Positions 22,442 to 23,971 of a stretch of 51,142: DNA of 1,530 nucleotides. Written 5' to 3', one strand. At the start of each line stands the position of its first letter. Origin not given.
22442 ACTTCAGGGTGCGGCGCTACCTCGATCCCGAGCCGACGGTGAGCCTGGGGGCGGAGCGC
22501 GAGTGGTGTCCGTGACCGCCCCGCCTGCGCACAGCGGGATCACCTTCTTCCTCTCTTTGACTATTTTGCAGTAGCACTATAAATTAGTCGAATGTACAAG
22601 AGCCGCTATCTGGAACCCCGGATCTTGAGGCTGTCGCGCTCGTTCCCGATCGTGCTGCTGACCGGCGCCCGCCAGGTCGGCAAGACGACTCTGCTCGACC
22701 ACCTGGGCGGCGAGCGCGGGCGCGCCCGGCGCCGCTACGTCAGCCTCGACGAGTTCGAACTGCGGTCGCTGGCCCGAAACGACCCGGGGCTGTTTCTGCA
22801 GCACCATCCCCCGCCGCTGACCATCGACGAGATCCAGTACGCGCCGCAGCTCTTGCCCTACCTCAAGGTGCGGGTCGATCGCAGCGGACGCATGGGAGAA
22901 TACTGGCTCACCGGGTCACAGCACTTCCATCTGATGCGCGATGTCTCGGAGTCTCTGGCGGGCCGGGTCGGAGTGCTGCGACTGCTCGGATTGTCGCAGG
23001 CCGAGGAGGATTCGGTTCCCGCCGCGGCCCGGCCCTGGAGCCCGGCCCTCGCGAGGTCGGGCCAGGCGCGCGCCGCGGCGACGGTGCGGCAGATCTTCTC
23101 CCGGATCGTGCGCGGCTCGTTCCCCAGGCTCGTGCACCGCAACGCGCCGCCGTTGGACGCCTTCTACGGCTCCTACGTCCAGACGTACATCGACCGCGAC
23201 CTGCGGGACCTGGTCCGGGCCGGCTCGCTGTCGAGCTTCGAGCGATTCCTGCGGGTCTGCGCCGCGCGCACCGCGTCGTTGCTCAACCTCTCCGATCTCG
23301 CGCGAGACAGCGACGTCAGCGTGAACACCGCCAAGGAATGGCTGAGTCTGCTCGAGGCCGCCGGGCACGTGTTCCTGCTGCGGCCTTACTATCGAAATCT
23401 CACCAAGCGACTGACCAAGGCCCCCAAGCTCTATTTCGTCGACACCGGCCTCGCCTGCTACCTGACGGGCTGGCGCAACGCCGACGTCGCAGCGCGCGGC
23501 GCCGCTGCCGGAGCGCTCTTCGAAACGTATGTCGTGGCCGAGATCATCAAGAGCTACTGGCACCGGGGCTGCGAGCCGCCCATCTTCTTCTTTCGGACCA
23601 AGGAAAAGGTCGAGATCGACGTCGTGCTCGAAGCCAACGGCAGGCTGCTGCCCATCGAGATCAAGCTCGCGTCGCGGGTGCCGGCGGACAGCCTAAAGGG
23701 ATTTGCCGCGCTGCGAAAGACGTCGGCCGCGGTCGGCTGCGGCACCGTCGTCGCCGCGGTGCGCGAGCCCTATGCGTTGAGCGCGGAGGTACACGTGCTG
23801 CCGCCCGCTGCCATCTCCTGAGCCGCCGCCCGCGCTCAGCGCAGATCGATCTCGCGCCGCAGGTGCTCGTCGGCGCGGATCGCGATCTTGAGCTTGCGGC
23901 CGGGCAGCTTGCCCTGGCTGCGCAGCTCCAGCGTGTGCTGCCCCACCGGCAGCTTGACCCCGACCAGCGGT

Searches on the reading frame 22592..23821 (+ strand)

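Call 63: search_protein_families(library=pfam, proteins=[window:22592-23821:+], max_evalue=0.001)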
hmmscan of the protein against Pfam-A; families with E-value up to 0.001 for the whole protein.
window:22592-23821:+ (409 aa): 2 families
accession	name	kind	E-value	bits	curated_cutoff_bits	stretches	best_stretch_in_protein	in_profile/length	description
PF13635.12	DUF4143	-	3.6e-46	157.3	28.1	1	201-359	1-159/160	Domain of unknown function (DUF4143)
PF13173.12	AAA_14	-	6.9e-26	91.2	27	1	19-138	3-127/129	AAA domain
